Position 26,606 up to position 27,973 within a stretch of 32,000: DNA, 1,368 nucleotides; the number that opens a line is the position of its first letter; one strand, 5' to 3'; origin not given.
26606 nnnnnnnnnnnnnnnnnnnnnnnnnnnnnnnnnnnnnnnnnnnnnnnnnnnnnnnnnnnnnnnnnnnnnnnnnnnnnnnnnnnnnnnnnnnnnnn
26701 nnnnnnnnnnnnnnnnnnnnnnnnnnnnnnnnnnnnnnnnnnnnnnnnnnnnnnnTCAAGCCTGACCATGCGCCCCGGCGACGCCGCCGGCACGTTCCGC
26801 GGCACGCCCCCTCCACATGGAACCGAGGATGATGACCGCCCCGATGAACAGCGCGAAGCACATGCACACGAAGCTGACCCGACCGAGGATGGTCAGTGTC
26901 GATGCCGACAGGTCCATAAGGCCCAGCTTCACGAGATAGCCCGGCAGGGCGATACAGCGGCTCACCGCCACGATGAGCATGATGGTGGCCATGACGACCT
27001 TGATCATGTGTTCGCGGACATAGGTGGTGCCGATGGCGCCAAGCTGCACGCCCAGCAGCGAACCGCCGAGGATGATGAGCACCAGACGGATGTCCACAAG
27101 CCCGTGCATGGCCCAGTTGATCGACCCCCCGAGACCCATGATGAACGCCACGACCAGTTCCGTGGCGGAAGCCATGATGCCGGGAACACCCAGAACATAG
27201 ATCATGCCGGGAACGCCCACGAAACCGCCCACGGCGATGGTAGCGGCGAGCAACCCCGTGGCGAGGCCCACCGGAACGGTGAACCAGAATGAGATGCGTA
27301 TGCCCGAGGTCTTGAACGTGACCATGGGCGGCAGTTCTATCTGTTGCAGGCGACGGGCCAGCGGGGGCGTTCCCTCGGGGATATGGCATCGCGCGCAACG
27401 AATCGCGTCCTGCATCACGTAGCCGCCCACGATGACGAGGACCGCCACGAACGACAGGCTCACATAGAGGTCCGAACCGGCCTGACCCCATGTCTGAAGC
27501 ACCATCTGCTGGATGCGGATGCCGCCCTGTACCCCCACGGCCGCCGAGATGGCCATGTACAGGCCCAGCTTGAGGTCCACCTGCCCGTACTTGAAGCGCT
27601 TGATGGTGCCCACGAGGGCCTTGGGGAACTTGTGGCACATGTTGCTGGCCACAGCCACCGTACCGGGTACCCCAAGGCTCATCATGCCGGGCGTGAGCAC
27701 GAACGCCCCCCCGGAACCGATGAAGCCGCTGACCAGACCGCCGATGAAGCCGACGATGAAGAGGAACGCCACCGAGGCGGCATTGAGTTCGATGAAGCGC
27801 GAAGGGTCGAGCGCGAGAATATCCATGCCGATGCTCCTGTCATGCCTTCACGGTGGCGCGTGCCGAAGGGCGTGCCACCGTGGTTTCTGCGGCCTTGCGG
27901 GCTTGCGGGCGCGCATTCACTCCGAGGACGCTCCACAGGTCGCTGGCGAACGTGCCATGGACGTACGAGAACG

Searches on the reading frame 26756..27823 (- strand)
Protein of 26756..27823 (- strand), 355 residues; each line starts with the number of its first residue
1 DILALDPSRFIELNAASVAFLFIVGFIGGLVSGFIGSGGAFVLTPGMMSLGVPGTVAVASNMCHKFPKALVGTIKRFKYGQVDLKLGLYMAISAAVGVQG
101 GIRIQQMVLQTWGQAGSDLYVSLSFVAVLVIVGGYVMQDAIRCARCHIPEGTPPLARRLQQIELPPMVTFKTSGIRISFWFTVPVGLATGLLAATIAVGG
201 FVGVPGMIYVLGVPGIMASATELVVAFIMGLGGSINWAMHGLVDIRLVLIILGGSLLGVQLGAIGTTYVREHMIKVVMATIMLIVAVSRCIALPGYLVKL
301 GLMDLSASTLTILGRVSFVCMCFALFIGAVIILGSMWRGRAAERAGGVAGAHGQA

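Call 19: search_protein_families(library=pfam, proteins=[window:26756-27823:-], max_evalue=0.01)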
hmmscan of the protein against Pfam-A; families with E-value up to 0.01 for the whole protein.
window:26756-27823:- (355 aa): 1 family
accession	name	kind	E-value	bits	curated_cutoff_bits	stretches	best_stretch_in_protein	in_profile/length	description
PF01925.25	TauE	-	2.2e-36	126.2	32.6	1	21-288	1-236/237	Sulfite exporter TauE/SafE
